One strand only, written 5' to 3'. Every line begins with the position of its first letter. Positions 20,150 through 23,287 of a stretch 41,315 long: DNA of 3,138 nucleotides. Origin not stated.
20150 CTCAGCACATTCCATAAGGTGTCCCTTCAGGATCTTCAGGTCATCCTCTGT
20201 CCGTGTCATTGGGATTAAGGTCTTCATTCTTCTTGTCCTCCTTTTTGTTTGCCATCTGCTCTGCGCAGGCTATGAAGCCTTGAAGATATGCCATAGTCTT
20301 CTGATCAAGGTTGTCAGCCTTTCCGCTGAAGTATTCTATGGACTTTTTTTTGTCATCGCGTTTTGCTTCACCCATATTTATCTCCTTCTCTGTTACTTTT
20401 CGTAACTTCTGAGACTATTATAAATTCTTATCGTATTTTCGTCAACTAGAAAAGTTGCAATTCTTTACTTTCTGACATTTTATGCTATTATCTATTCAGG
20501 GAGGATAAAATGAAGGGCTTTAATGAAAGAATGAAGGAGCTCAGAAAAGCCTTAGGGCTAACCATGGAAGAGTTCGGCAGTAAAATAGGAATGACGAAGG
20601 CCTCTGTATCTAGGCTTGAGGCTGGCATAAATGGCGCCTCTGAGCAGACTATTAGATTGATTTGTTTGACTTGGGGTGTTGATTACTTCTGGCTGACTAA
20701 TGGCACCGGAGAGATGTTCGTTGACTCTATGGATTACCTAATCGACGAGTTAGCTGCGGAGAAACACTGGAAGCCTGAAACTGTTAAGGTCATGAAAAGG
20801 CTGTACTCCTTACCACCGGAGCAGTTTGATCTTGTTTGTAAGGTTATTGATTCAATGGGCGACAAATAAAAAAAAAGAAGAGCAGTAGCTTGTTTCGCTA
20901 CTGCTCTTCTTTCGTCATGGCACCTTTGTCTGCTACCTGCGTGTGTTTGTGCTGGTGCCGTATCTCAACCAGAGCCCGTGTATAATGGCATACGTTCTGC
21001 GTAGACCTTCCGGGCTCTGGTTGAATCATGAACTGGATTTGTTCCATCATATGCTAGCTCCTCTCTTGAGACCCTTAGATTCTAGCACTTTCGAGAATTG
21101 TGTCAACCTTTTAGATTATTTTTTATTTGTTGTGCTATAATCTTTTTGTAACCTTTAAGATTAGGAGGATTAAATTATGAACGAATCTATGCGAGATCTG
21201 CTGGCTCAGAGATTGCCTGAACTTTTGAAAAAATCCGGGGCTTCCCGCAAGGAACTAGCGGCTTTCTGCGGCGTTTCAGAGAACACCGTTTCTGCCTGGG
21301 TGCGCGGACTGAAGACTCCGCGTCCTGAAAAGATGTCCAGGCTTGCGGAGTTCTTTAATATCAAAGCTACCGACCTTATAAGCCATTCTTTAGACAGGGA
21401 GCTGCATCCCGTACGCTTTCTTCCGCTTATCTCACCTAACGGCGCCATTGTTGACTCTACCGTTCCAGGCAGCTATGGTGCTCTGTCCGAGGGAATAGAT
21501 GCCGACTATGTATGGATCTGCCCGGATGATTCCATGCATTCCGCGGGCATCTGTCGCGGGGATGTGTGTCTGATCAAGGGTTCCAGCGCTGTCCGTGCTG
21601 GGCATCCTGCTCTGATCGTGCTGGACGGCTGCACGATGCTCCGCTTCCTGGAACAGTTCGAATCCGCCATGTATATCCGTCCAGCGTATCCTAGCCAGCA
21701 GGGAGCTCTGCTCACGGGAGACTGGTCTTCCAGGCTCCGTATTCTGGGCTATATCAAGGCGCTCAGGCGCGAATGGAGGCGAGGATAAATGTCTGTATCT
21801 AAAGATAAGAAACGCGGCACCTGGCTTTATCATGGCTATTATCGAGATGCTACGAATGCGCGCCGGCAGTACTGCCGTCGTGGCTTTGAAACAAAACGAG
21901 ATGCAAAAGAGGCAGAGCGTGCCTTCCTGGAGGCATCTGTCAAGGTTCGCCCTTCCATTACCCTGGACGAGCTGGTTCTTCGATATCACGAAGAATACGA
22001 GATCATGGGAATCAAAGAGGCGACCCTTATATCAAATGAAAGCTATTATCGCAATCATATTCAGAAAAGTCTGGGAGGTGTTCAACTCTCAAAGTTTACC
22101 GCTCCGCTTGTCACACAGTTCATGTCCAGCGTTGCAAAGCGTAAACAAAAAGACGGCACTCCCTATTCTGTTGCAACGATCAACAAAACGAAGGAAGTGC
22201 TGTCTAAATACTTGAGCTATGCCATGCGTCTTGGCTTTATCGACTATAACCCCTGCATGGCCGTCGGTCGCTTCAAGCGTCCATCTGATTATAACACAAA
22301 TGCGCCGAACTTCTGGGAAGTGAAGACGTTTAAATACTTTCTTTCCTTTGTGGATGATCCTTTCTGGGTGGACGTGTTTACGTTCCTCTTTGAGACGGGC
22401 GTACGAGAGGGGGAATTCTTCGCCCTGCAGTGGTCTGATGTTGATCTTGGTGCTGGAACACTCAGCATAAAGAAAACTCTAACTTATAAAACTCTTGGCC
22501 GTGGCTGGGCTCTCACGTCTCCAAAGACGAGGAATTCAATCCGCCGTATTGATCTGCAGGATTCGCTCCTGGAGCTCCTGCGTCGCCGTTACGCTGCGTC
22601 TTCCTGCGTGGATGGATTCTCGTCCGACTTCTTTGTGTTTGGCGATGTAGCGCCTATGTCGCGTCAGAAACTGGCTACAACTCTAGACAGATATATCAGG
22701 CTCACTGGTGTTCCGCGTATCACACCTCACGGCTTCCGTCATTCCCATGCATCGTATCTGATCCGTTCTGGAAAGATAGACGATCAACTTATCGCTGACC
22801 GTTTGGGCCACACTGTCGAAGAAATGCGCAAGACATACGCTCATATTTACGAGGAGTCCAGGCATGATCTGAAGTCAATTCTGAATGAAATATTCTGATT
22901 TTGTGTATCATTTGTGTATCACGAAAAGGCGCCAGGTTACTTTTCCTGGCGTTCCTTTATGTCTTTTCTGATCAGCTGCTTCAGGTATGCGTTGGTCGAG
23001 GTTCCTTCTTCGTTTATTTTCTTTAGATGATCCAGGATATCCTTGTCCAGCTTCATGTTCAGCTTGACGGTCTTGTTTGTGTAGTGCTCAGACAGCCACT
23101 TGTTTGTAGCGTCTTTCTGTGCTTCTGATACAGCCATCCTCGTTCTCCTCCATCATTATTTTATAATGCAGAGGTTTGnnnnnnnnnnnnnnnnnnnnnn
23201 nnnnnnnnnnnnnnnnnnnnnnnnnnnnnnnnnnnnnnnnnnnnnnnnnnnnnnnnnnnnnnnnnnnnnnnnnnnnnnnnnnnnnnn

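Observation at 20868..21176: Hidden minus-strand transcription unit between two repressor genes: possible S24-repressor to small effector to XRE-repressor induction cascade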

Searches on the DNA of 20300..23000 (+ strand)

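Call 6: search_dna_similar(query=window:20300-23000:+, collection=phages, mode=distant, max_rows=20)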
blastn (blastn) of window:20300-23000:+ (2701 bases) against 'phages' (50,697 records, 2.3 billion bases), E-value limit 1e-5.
No match.
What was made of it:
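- Tried and rejected: Phage GenBank DNA (call 6).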

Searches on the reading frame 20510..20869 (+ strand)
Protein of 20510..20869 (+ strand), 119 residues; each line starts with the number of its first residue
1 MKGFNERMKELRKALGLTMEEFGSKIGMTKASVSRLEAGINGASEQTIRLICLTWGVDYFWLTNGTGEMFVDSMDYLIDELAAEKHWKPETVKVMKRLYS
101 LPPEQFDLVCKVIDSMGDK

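Call 7: search_protein_families(library=pfam, proteins=[window:20510-20869:+], max_evalue=0.01)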
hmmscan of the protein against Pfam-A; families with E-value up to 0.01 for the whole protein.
window:20510-20869:+ (119 aa): 4 families
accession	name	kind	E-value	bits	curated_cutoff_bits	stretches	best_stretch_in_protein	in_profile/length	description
PF01381.28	HTH_3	-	7.1e-11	42.4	23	1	8-61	1-54/55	Helix-turn-helix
PF13560.12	HTH_31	-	2.3e-08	34.7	27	1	7-53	5-52/64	Helix-turn-helix domain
PF12844.13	HTH_19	-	1.9e-05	24.9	30.2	1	5-68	1-64/64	Helix-turn-helix domain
PF22495.2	HTH_92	-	0.00077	19.2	27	1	9-41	1-33/45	RsaL-like HTH domain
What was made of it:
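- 20510..20869 (+): XRE-type HTH repressor (119 aa), divergent from the early lytic operon. It lies outside the portable module. Pfam HTH_3 (call 7).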

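Call 55: search_protein_families(library=phrogs, proteins=[window:20510-20869:+], max_evalue=0.01)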
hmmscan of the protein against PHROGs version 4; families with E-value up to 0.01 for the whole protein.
window:20510-20869:+ (119 aa): 12 families
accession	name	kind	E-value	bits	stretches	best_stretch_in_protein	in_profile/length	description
phrog_8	-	transcription regulation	4.2e-16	60.3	1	2-97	160-235/346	transcriptional regulator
phrog_4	-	transcription regulation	6.2e-12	46.2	1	2-89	135-205/400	transcriptional repressor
phrog_2967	-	transcription regulation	1.7e-10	41.8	1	1-73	8-78/225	transcriptional regulator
phrog_2328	-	transcription regulation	4.7e-08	33.9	1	4-69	16-81/128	transcriptional repressor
phrog_2439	-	transcription regulation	2e-06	27.9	1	6-56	10-60/367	transcriptional regulator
phrog_1373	-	transcription regulation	2.1e-06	28.8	1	5-57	65-117/166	transcriptional regulator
phrog_3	-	transcription regulation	9.1e-06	26.7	1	1-70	86-156/430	transcriptional repressor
phrog_9908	-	DNA, RNA and nucleotide metabolism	0.00021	21.6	1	6-58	16-68/282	DNA binding protein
phrog_14076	-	transcription regulation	0.00044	21.7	1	5-51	15-64/86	transcriptional regulator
phrog_7950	-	transcription regulation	0.00073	20.6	1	5-44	9-48/68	transcriptional repressor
phrog_35195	-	unknown function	0.0017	19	1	5-58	4-58/159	-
phrog_4836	-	transcription regulation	0.0028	18.3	1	4-66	76-138/194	CII-like regulator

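Call 85: search_protein_families(library=padloc, proteins=[window:20510-20869:+], max_evalue=0.01)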
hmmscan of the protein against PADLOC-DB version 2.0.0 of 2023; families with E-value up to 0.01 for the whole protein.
window:20510-20869:+ (119 aa): 11 families
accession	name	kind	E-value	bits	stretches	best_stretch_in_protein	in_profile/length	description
PDLC04142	capH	-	8.2e-08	31.3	1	2-52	5-55/103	capH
PDLC03951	RmrA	-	2.1e-06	24.9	1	3-66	7-71/400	-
PDLC03954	RmrA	-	3.1e-06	24.3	1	6-88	13-95/380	-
PDLC03947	RmrA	-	8.2e-06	22.9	1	5-62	13-72/383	-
PDLC02926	HTH_VI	-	1.6e-05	23.1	1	4-57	2-55/92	-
PDLC03952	RmrA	-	0.00017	18.6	1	6-60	25-81/395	-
PDLC03953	RmrA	-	0.00018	18.9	1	4-59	6-61/373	-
PDLC03944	RmrA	-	0.00037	17.7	1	5-64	7-69/384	-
PDLC03946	RmrA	-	0.0014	15.4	1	6-62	5-63/357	-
PDLC03943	RmrA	-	0.0082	13.2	0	8-57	7-56/370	-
PDLC03949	RmrA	-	0.0094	12.8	0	6-57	5-56/363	-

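Call 86: search_protein_families(library=ncbifam, proteins=[window:20510-20869:+], max_evalue=0.01)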
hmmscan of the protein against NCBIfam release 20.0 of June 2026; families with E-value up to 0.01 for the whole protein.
window:20510-20869:+ (119 aa): 7 families
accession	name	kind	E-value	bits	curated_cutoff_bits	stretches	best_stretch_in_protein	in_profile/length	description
NF041575.1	antitoxPezA_Strep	equivalog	1e-07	32.1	290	1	6-101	4-96/158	type II toxin-antitoxin system antitoxin PezA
NF041951.1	phage_RstR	subfamily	5.4e-07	29.8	80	1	4-116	3-99/108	RstR family transcriptional repressor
TIGR03830.1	CxxCG_CxxCG_HTH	subfamily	2.2e-06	27.5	61.8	1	6-53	68-115/127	type II TA system antitoxin MqsA family protein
TIGR03070.1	couple_hipB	subfamily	0.0001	22.1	71.65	1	8-41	7-40/58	type II toxin-antitoxin system Y4mF family antitoxin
TIGR02612.1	mob_myst_A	hypoth_equivalog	0.00015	21.6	122.6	1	8-38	30-60/150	mobile mystery protein A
NF058600.1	TransRegSco1979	equivalog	0.0003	19.9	350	1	6-58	11-63/280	Sco1979 family transcriptional regulator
TIGR00270.2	TIGR00270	equivalog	0.0054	16.6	110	1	3-39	75-111/159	multiprotein bridging factor aMBF1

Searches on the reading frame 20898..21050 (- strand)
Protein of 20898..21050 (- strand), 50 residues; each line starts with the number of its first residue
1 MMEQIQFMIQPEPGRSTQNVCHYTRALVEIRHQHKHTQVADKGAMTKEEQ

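Call 7: search_protein_families(library=pfam, proteins=[window:20898-21050:-], max_evalue=0.01)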
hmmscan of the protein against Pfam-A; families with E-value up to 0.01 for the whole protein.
window:20898-21050:- (50 aa): 0 families

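Call 22: search_protein_representatives(protein=window:20898-21050:-)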
Query: 50 residues. Proteins with E-value up to 0.001 (for the whole library): 3; up to 1e-10: 2; up to 1e-30: 0. The best 3 are listed.
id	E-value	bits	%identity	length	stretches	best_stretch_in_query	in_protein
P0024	5.8e-27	106.2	100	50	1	1-50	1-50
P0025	4.4e-14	66.6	44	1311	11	13-35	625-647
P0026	8.3e-08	47.3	48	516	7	11-32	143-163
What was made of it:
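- Tried and rejected: Exhaustive HMMER with the 50-aa window peptide found only itself plus two repetitive long proteins (11 and 7 matched stretches) that I take to be spurious (call 22).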

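Call 63: find_encoding_contigs(protein=window:20898-21050:-, flank=3000, max_places=6)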
Protein window:20898-21050:- (50 aa): 4 contigs read that carry it; 1 place shown.
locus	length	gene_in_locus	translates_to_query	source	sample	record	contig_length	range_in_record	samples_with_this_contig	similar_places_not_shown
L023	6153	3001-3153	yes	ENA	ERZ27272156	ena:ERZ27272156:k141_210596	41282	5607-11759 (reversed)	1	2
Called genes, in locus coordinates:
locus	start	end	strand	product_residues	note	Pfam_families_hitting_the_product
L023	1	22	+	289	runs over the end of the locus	-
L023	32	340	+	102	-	-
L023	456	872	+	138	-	PF24753:DUF7698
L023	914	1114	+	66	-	-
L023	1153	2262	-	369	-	PF14657:Arm-DNA-bind_4, PF14659:Phage_int_SAM_3 (weak), PF00589:Phage_integrase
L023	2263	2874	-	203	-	PF13443:HTH_26 (weak), PF13560:HTH_31 (weak), PF01381:HTH_3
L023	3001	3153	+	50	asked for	-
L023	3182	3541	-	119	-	PF13560:HTH_31, PF01381:HTH_3, PF12844:HTH_19 (faint)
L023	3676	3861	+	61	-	-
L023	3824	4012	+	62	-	-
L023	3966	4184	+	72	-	-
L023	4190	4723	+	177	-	-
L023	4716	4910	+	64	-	-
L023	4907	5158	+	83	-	-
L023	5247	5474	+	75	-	-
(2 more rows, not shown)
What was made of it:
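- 20898..21050 (-): Small ORF as it reads in this window (50 aa). Codons 1-10 are native and the rest are out of frame. The same allele is in 4 contigs (call 63).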

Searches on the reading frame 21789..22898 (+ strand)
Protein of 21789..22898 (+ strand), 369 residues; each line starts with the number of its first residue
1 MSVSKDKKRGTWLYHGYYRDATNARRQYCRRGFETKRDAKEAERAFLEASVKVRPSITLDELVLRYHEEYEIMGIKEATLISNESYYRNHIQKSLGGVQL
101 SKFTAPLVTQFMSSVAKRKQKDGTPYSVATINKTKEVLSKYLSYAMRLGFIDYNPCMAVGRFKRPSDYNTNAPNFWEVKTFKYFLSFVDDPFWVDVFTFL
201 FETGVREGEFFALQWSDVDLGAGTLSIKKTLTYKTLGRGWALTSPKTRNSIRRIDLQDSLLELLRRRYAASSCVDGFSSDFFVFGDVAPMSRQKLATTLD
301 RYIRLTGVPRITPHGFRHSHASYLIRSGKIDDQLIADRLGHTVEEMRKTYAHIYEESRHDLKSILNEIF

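Call 7: search_protein_families(library=pfam, proteins=[window:21789-22898:+], max_evalue=0.01)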
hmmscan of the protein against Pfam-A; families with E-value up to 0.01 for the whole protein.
window:21789-22898:+ (369 aa): 4 families
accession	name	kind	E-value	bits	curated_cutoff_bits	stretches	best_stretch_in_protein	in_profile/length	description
PF00589.27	Phage_integrase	-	8.9e-21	74.8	27.1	1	197-355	28-170/172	Phage integrase family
PF14657.12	Arm-DNA-bind_4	-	1.7e-09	37.6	22.3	1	11-47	1-39/47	Arm DNA-binding domain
PF14659.12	Phage_int_SAM_3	-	3.3e-06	27.7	22.6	1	58-112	1-54/58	Phage integrase, N-terminal SAM-like domain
PF13102.12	Phage_int_SAM_5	-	0.0057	17.4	22.3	0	78-155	19-92/98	Phage integrase SAM-like domain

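Call 86: search_protein_families(library=ncbifam, proteins=[window:21789-22898:+], max_evalue=0.01)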
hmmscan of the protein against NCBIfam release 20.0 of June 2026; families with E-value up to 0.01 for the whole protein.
window:21789-22898:+ (369 aa): 9 families
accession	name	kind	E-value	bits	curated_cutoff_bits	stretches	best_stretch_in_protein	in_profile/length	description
NF040815.2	recomb_XerA_Arch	equivalog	1.2e-17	64.4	220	1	66-358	3-259/263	site-specific tyrosine recombinase/integron integrase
TIGR02225.1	recomb_XerD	equivalog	2.5e-12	46.7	329.6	1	99-357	37-278/290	site-specific tyrosine recombinase XerD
TIGR02224.1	recomb_XerC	equivalog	6.5e-12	45.4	335.15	1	91-355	32-279/295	tyrosine recombinase XerC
NF001399.0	PRK00283.1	subfamily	6.9e-10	38.6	279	1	98-359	46-289/300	tyrosine recombinase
NF003462.0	PRK05084.1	equivalog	9.7e-09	34.4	267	1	198-359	202-350/360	tyrosine recombinase XerS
TIGR02249.1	integrase_gron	subfamily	1.6e-07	31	265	1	292-366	239-313/315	integron integrase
NF002331.0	PRK01287.1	subfamily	1.8e-07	30.5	371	0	280-353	238-312/365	site-specific tyrosine recombinase XerC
NF007370.0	PRK09870.1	subfamily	1.6e-05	24.6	221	1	200-342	41-168/200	tyrosine-type DNA invertase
NF011946.0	PRK15417.1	equivalog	0.0001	21.6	435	1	293-365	255-327/337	integron integrase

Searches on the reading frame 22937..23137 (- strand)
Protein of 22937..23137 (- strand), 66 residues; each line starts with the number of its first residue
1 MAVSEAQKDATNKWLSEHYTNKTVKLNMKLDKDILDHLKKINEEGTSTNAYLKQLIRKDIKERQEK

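Call 7: search_protein_families(library=pfam, proteins=[window:22937-23137:-], max_evalue=0.01)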
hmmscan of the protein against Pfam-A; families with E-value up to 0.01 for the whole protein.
window:22937-23137:- (66 aa): 1 family
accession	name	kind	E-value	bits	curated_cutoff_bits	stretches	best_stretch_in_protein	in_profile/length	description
PF16777.11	RHH_7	-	0.0097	16.7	27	1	21-62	29-71/74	Transcriptional regulator, RHH-like, CopG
